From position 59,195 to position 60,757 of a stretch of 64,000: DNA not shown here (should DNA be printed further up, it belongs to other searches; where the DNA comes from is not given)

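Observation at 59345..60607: Orphan 420-aa protein: class III nucleotidyl-cyclase-like N-domain fused to an unknown C-domain, inserted directly upstream of rpsF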

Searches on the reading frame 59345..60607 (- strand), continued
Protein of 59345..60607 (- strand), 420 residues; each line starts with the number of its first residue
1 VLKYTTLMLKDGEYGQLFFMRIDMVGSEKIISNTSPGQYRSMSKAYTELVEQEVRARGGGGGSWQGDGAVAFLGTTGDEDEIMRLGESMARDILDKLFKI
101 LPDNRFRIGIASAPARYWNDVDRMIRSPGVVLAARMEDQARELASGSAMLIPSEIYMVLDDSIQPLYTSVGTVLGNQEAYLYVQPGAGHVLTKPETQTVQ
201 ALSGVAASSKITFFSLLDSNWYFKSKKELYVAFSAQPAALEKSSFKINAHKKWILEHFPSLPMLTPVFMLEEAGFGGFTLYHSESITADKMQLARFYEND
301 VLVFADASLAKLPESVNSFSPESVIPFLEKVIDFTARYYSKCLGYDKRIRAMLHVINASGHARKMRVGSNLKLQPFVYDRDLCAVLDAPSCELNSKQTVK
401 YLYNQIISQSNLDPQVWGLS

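Call 73: search_protein_families(library=pfam, proteins=[L030:1551-4169:+, L030:5787-6893:+, L030:6890-7732:+, L030:9242-11773:+, L030:11786-13744:+, L030:13781-14227:+, L030:14227-14988:+, L020:5421-6083:+, L021:2-604:+], max_evalue=0.01)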
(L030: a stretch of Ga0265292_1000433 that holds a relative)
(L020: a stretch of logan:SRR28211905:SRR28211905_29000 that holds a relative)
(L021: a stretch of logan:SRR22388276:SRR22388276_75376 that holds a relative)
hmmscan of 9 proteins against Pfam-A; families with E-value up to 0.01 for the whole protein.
L030:1551-4169:+ (873 aa): 12 families
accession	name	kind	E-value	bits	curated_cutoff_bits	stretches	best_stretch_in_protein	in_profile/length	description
PF08751.17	TrwC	-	2.8e-52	178.6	25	1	50-292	25-285/286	TrwC relaxase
PF13604.12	AAA_30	-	1.4e-46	159.1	27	1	450-637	2-190/191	AAA domain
PF13245.12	AAA_19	-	1.4e-18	67.8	25.1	1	454-575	1-132/134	AAA domain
PF01443.25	Viral_helicase1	-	2.2e-13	51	21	2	469-576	1-101/228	Viral superfamily 1 RNA helicase core domain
PF25199.1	nSTAND_NTPase5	-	1.5e-06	28.5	34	1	447-568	22-131/145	Novel STAND NTPase 5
PF13538.12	UvrD_C_2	-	1.9e-06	28.1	27.4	1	759-804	1-49/52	UvrD-like helicase C-terminal domain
PF13401.12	AAA_22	-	4.7e-05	24.2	27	1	465-569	4-124/130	AAA domain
PF05970.20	PIF1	-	0.00019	21.6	25.9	1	453-608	9-194/223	PIF1-like helicase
PF13173.12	AAA_14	-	0.00064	20.2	27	1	466-566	2-96/129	AAA domain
PF22232.2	TraI_hel_assoc_N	-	0.0032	18.5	27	0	473-567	1-99/99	TraI helicase-associated ssDNA bd, N-terminal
PF13191.12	AAA_16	-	0.0041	18.1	32.6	0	456-494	14-52/167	AAA ATPase domain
PF24883.2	NPHP3_N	-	0.0095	16.6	24.8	0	454-500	8-56/164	Nephrocystin 3, N-terminal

L030:5787-6893:+ (369 aa): 2 families
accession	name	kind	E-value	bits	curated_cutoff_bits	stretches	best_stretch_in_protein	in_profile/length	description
PF09952.14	AbiEi_2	-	6.2e-16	59.5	21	1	220-365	2-142/143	Transcriptional regulator, AbiEi antitoxin, Type IV TA system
PF01939.22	NucS_C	-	0.0011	19.4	24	1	40-131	29-106/124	Endonuclease NucS C-terminal domain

L030:6890-7732:+ (281 aa): 1 family
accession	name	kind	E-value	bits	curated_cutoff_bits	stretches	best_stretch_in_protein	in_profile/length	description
PF08843.17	AbiEii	-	0.0024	18.3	22.5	1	162-253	128-222/238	Nucleotidyl transferase AbiEii toxin, Type IV TA system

L030:9242-11773:+ (844 aa): 6 families
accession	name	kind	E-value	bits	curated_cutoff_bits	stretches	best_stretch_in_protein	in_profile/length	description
PF04851.21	ResIII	-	1.5e-36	126.2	22.5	1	198-349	5-163/164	Type III restriction enzyme, res subunit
PF18766.7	SWI2_SNF2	-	1.7e-13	51.2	26.7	1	201-351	2-158/221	SWI2/SNF2 ATPase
PF00270.35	DEAD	-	2e-11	44.3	26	1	199-352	2-164/167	DEAD/DEAH box helicase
PF04313.20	HSDR_N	-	2.4e-05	24.7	25.1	1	61-127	120-194/198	Type I restriction enzyme R protein N terminus (HSDR_N)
PF13588.12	HSDR_N_2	-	6e-05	23.5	25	1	64-129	34-100/110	Type I restriction enzyme R protein N terminus (HSDR_N)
PF00271.37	Helicase_C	-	0.00054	20.6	23.5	1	533-592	49-108/110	Helicase conserved C-terminal domain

L030:11786-13744:+ (653 aa): 7 families
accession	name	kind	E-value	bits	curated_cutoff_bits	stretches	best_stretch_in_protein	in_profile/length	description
PF02384.22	N6_Mtase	-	4e-55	187.8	20.4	1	133-452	4-305/311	N-6 DNA Methylase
PF01420.25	Methylase_S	-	3e-15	57.3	22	1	458-637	2-167/168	Type I restriction modification DNA specificity domain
PF07669.17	Eco57I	-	4.8e-09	37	25.3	1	248-339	69-159/171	Eco57I restriction-modification methylase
PF01170.24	UPF0020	-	9.2e-08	32.4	22.3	1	165-272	20-131/197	RMKL-like, methyltransferase domain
PF05175.20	MTS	-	2.5e-05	24.4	23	1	218-275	56-111/170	Methyltransferase small domain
PF13847.12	Methyltransf_31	-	2.9e-05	24.2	27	1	172-271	2-83/145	Methyltransferase domain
PF20473.4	MmeI_Mtase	-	0.0018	17.9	27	0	175-201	21-47/259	MmeI, DNA-methyltransferase domain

L030:13781-14227:+ (149 aa): 1 family
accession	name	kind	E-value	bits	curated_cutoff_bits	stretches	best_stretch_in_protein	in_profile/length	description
PF22398.1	DUF6978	-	5.3e-46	156.7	29.6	1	6-137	1-133/133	Family of unknown function (DUF6978)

L030:14227-14988:+ (254 aa): 2 families
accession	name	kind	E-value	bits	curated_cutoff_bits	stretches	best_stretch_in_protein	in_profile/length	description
PF08862.16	DUF1829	-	1.1e-31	109.5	22.2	1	159-245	1-87/87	Domain of unknown function DUF1829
PF08861.15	DUF1828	-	2.5e-29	101.8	22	1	33-121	1-91/91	Domain of unknown function DUF1828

L020:5421-6083:+ (221 aa): 0 families

L021:2-604:+ (201 aa): 3 families
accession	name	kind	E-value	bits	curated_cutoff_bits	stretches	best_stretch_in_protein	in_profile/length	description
PF00730.31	HhH-GPD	-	1.6e-24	86.8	26.2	1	22-157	1-107/108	HhH-GPD superfamily base excision DNA repair protein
PF00633.29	HHH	-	2e-07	31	24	1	88-114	2-28/30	Helix-hairpin-helix motif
PF14520.12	HHH_5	-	0.0022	18.9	27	1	98-122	3-27/57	Helix-hairpin-helix domain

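Call 81: search_protein_families(library=padloc, proteins=[L013:1425-2633:+, L020:5421-6083:+, L008:1164-1931:+, L011:7016-7915:+, L011:10393-11766:+], max_evalue=0.001)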
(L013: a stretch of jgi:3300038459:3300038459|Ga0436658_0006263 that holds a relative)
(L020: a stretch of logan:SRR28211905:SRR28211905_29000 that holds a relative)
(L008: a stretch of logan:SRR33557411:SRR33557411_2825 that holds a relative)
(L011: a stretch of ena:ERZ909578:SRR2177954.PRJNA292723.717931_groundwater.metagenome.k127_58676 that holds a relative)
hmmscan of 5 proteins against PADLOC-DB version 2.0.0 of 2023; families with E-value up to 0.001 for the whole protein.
L013:1425-2633:+ (403 aa): 2 families
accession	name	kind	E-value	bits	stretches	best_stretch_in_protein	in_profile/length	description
PDLC04087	SIR2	-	6.8e-05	19.9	0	233-331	187-261/343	-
PDLC04082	SIR2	-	0.00029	17.9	0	233-270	193-228/345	-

L020:5421-6083:+ (221 aa): 0 families

L008:1164-1931:+ (256 aa): 0 families

L011:7016-7915:+ (300 aa): 0 families

L011:10393-11766:+ (458 aa): 0 families

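Call 96: search_dna_similar(query=window:59348-60586:-, collection=plasmids, mode=protein, max_evalue=0.001, max_rows=15)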
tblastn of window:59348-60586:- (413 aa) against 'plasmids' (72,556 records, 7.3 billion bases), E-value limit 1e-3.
No match.

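Call 97: search_dna_similar(query=window:59348-60586:-, collection=phages, mode=protein, max_evalue=0.001, max_rows=15)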
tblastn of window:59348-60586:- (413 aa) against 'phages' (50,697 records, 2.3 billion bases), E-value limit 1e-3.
No match.

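Call 98: search_protein_families(library=pfam, proteins=[L019:9605-10618:+, L008:1164-1931:+, L006:2856-3602:+, L023:6946-7851:+, L018:9293-9988:+], max_evalue=0.05)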
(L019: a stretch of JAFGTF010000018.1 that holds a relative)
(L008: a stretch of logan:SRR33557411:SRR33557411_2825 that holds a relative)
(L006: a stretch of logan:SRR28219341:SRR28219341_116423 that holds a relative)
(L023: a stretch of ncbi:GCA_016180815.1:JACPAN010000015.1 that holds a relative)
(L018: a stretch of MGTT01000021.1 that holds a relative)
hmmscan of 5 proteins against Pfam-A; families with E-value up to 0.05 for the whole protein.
L019:9605-10618:+ (338 aa): 0 families

L008:1164-1931:+ (256 aa): 2 families
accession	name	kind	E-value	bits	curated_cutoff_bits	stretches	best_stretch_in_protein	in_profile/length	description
PF08378.17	NERD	-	1.9e-15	57.7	22.1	1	91-201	2-111/111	Nuclease-related domain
PF06912.16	DUF1275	-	0.017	15.4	25.4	1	32-74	44-92/193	Protein of unknown function (DUF1275)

L006:2856-3602:+ (249 aa): 1 family
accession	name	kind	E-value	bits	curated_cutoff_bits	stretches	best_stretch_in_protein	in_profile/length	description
PF02661.23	Fic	-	1.6e-21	77.3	24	1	95-191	3-93/93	Fic/DOC family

L023:6946-7851:+ (302 aa): 3 families
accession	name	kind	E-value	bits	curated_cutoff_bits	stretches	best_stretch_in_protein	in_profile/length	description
PF03687.19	UPF0164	-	1.6e-10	40.7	21.4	1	20-188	36-224/325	Uncharacterised protein family (UPF0164)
PF03349.22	Toluene_X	-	0.00013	21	29.7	1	39-70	23-57/421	Outer membrane protein transport protein (OMPP1/FadL/TodX)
PF19572.5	PorV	-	0.00064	19.8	27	1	20-78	8-67/243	Type IX secretion system protein PorV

L018:9293-9988:+ (232 aa): 0 families
